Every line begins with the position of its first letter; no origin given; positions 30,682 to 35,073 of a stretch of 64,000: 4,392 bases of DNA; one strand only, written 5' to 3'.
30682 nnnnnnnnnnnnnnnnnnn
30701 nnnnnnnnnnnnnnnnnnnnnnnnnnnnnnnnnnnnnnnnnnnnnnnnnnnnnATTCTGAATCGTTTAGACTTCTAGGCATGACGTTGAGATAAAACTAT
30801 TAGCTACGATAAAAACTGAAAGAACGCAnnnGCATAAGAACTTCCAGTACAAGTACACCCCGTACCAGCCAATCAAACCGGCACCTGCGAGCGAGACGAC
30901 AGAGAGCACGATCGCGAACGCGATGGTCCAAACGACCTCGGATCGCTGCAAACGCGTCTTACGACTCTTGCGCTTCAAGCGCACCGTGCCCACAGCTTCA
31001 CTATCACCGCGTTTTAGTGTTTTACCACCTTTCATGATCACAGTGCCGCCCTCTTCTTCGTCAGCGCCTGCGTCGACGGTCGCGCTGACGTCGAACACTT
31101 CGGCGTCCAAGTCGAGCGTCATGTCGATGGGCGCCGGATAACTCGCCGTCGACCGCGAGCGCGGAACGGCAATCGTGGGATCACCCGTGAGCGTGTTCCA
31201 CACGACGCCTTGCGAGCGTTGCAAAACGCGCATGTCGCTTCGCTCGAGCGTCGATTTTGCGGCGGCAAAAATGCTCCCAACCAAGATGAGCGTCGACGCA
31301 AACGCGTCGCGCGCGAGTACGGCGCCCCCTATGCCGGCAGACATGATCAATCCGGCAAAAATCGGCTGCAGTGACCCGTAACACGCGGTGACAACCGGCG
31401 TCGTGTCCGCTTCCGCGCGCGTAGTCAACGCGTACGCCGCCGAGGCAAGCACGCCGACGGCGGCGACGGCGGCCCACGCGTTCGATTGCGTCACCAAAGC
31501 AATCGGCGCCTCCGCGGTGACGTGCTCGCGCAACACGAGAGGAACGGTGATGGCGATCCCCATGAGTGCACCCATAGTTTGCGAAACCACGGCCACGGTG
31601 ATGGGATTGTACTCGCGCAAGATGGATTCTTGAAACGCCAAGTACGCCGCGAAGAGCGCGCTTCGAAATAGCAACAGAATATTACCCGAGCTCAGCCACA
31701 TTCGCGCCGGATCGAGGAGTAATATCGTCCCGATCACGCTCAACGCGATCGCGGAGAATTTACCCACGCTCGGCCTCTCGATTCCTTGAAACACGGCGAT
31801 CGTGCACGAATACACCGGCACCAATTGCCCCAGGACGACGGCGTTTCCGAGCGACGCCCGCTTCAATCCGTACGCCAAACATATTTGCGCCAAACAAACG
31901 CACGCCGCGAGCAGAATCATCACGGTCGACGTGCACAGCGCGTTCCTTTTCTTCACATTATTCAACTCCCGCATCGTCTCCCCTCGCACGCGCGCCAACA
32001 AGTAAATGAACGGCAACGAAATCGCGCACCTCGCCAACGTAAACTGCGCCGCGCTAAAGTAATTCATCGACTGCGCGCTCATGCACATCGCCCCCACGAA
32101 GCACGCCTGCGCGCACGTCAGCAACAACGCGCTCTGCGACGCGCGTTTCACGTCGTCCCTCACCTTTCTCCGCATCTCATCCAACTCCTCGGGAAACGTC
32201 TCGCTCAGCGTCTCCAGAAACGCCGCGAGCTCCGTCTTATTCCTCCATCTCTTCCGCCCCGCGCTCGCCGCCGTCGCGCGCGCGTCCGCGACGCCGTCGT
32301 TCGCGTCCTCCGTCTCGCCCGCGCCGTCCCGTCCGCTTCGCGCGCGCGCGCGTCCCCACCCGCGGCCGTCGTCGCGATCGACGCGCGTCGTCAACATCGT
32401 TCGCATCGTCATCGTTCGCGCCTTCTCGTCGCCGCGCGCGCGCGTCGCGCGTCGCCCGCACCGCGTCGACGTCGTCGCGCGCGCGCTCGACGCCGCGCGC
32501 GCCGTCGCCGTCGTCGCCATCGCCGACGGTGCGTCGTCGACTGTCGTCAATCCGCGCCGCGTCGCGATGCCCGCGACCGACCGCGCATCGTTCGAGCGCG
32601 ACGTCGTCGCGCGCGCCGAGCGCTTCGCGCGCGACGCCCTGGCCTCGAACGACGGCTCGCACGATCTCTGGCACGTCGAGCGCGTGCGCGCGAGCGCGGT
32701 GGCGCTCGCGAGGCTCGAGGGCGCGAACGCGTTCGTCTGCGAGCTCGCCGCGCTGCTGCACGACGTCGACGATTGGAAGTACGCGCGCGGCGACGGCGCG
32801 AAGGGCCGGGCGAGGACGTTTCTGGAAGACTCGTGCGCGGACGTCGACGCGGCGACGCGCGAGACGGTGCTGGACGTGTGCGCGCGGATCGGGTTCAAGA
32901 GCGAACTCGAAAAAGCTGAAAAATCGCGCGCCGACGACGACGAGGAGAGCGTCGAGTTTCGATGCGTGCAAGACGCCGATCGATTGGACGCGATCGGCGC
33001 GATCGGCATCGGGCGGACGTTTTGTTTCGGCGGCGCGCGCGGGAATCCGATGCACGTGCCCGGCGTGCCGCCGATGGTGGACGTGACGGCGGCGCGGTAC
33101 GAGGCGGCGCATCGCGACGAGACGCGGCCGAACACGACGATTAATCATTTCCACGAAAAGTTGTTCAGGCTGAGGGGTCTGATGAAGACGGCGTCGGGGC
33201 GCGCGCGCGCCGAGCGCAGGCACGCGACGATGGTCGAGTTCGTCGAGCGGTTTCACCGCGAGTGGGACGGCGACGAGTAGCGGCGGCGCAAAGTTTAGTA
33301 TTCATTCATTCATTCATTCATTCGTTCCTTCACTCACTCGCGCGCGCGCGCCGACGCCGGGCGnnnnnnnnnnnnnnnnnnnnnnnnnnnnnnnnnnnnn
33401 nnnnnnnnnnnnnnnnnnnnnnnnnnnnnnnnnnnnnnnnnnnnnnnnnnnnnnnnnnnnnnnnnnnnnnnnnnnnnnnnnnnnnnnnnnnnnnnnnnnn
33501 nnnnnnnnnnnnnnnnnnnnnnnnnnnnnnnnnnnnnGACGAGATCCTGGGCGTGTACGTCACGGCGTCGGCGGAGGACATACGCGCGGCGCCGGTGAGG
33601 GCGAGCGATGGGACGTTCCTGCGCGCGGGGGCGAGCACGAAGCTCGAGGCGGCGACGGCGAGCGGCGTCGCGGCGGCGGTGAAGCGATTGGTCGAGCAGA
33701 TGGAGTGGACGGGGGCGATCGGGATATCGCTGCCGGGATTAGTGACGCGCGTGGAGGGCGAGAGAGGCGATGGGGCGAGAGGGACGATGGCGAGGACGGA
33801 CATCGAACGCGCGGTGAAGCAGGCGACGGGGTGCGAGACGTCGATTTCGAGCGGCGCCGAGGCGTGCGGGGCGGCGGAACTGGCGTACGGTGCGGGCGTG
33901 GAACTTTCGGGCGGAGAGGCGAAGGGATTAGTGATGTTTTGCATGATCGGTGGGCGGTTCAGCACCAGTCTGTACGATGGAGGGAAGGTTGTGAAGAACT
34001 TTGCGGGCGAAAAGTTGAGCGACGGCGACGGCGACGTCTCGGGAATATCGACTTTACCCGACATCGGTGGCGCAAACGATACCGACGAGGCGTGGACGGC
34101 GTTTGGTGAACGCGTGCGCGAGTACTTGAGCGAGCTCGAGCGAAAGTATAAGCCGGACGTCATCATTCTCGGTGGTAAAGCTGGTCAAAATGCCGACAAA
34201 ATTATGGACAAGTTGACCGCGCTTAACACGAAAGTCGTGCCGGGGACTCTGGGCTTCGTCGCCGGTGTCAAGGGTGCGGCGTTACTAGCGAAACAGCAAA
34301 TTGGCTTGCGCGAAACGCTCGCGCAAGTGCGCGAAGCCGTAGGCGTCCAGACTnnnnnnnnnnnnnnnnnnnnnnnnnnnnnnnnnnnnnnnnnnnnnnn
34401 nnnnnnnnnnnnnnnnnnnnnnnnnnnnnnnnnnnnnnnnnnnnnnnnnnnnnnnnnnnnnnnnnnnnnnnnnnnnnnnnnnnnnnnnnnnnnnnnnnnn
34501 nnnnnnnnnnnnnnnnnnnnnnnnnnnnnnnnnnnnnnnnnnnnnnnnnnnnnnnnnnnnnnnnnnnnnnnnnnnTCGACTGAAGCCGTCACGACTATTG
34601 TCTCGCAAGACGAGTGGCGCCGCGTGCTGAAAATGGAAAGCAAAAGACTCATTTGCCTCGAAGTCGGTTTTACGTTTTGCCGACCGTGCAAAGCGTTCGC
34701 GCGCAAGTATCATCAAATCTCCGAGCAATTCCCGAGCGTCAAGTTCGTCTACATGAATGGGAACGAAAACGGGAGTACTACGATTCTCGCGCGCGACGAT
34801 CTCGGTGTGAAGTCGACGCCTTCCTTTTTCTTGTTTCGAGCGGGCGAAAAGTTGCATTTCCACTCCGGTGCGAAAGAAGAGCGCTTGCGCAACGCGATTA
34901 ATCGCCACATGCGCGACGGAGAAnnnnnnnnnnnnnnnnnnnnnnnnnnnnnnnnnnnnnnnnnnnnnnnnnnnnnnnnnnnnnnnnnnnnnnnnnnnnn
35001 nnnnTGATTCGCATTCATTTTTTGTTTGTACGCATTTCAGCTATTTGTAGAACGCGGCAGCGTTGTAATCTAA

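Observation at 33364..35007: Presumed plastid-targeted ROK-kinase-like + EF-hand + thioredoxin fusion (calredoxin-like with an added sugar-kinase-like domain)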

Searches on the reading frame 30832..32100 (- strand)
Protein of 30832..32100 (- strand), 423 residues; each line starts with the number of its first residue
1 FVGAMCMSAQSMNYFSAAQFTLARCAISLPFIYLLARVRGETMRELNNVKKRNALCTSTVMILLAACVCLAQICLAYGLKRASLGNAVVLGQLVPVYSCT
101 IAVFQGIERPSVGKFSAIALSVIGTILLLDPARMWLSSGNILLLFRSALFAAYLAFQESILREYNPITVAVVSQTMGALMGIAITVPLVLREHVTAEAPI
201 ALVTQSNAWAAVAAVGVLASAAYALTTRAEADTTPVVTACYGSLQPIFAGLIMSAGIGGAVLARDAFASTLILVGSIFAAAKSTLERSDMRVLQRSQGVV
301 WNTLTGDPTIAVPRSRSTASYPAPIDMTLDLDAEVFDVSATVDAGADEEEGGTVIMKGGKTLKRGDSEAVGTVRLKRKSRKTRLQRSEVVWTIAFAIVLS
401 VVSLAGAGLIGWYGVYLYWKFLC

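Call 32: search_protein_families(library=pfam, proteins=[window:30832-32100:-], max_evalue=0.001)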
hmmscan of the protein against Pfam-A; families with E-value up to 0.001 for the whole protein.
window:30832-32100:- (423 aa): 1 family
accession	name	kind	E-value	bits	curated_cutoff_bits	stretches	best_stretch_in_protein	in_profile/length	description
PF00892.27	EamA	-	8.3e-16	58.9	28.2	2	7-129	20-134/135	EamA-like transporter family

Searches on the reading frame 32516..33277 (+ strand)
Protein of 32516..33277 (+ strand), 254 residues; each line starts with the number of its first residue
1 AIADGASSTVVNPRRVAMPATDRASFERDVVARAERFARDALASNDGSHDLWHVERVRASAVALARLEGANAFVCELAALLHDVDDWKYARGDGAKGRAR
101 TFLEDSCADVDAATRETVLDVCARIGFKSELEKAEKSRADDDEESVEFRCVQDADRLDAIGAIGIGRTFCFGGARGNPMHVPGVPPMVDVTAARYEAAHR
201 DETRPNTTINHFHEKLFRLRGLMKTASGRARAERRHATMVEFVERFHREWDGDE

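Call 32: search_protein_families(library=pfam, proteins=[window:32516-33277:+], max_evalue=0.001)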
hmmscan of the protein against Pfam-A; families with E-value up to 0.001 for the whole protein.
window:32516-33277:+ (254 aa): 1 family
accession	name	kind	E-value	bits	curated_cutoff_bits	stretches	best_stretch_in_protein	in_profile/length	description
PF01966.28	HD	-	7.1e-05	23.5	22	1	53-159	4-115/116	HD domain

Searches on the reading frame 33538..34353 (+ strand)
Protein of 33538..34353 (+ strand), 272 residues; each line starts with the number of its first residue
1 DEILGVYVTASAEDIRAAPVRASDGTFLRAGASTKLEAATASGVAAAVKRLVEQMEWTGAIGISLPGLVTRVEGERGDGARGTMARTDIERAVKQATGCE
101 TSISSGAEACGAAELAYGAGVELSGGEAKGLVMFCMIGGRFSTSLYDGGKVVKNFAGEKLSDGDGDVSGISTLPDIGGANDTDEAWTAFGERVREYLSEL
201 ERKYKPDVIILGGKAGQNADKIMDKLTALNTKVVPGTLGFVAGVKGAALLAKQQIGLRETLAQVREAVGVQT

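Call 20: find_homologous_proteins(query=window:33538-34353:+, max_evalue=0.001)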
Query window:33538-34353:+ (272 aa): 4 proteins with E <= 0.001 among 5905 candidates.
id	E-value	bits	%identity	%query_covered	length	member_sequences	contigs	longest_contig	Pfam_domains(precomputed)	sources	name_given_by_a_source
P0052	2.4e-21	95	61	33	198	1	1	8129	-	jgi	-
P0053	9.5e-21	93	34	89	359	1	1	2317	PF00480.27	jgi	jgi:polyphosphate glucokinase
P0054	9.2e-18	83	31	88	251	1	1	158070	PF00480.27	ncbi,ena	-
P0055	5.4e-17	80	31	66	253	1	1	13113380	PF00480.27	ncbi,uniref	ncbi:polyphosphate--glucose phosphotransferase [Dactylosporangium sp. CA-233914]|uniref:polyphosphat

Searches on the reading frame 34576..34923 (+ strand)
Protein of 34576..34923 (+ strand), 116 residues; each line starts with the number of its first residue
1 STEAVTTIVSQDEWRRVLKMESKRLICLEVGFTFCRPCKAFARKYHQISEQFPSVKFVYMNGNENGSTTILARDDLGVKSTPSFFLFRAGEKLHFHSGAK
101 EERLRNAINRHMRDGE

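Call 44: search_solved_structures(query=window:34576-34923:+, max_evalue=0.01, show_alignments=2)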
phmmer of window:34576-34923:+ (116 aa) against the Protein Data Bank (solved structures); distinct sequences matched with E-value up to 0.01: 123 (the best 60 are shown).
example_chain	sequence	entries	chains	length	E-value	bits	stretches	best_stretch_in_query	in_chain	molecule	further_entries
2ypm_A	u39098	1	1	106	1.9e-12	50.3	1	7-112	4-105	LAFCA THIOREDOXIN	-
5e37_A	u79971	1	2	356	6.9e-12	48.5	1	5-108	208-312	EF-Hand domain-containing thioredoxin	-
1trs_A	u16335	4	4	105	4.3e-11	46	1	7-110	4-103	THIOREDOXIN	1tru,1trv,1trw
4oo4_A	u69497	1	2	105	1.3e-10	44.5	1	7-110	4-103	Thioredoxin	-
2yoi_A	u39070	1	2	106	1.4e-10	44.3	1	7-111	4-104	LECA THIOREDOXIN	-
3trx_A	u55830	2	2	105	1.5e-10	44.2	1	7-110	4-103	THIOREDOXIN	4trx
4pok_A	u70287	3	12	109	1.8e-10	44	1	6-110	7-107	Thioredoxin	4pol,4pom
3m9j_A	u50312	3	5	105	1.9e-10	43.9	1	7-110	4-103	Thioredoxin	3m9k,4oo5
1erv_A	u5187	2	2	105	2.1e-10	43.7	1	7-110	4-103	THIOREDOXIN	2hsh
1f9m_A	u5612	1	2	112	2.4e-10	43.6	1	7-109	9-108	THIOREDOXIN F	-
1aiu_A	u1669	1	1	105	2.5e-10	43.5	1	7-110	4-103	THIOREDOXIN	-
1faa_A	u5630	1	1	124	3.3e-10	43.1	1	6-109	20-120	THIOREDOXIN F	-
1cqg_A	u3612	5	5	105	8.1e-10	41.9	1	7-110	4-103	THIOREDOXIN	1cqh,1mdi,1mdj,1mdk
1auc_A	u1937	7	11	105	1.1e-09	41.5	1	7-110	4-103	THIOREDOXIN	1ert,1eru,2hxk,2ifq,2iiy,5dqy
4puf_C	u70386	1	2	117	1.1e-09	41.4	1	6-110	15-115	Thioredoxin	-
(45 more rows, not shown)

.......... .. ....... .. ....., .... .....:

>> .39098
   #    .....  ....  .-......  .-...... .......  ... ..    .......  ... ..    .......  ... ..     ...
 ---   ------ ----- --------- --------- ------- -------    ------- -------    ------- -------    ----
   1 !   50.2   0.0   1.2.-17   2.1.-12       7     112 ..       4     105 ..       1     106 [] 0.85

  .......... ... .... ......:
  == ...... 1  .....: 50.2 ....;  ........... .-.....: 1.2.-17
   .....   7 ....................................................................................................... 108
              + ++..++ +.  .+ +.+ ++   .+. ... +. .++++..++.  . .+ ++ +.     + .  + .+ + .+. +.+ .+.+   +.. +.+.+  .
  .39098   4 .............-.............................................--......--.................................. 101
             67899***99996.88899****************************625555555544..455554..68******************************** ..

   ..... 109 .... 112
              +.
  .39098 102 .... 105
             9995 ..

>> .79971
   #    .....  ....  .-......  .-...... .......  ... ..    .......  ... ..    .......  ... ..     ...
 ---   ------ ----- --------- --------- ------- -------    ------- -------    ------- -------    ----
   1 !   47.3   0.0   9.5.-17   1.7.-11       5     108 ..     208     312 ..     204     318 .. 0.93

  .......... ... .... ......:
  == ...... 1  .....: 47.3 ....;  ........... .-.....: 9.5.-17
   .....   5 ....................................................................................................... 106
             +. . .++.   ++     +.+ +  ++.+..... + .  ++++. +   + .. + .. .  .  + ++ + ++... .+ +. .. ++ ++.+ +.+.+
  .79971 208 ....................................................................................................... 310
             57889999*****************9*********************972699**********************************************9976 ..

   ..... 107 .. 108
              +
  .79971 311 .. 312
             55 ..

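Call 47: search_solved_structures(query=A4, max_evalue=0.001, show_alignments=1)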
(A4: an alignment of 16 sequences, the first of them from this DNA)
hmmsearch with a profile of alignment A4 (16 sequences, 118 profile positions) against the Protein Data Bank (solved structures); distinct sequences matched with E-value up to 0.001: 219 (the best 60 are shown).
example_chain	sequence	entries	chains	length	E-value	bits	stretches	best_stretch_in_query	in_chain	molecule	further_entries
5e37_A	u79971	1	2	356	8.3e-24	86.9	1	3-115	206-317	EF-Hand domain-containing thioredoxin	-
1trs_A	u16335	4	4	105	2.2e-22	82.3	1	5-113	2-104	THIOREDOXIN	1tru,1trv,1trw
3trx_A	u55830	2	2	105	3.2e-22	81.8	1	5-113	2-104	THIOREDOXIN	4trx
1erv_A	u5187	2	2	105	3.4e-22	81.7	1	5-113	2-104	THIOREDOXIN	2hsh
1aiu_A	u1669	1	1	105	5.2e-22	81.1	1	5-113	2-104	THIOREDOXIN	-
4puf_C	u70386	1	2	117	1.1e-21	80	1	3-113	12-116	Thioredoxin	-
3m9j_A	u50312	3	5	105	1.2e-21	80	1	5-113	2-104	Thioredoxin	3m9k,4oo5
4oo4_A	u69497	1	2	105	1.9e-21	79.3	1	5-113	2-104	Thioredoxin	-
1auc_A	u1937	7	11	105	2e-21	79.2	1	5-113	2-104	THIOREDOXIN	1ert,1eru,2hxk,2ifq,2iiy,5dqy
4pok_A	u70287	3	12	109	3.9e-21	78.3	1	4-113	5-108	Thioredoxin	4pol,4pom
3qfa_C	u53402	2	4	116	1.3e-20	76.6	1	3-113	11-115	Thioredoxin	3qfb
8ys1_A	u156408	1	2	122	1.6e-20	76.3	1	3-113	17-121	Thioredoxin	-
1cqg_A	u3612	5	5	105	1.8e-20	76.1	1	5-113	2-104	THIOREDOXIN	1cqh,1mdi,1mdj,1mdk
3kd0_A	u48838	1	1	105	3.6e-20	75.2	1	5-113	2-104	Thioredoxin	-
2ypm_A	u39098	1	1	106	5e-20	74.7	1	5-113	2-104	LAFCA THIOREDOXIN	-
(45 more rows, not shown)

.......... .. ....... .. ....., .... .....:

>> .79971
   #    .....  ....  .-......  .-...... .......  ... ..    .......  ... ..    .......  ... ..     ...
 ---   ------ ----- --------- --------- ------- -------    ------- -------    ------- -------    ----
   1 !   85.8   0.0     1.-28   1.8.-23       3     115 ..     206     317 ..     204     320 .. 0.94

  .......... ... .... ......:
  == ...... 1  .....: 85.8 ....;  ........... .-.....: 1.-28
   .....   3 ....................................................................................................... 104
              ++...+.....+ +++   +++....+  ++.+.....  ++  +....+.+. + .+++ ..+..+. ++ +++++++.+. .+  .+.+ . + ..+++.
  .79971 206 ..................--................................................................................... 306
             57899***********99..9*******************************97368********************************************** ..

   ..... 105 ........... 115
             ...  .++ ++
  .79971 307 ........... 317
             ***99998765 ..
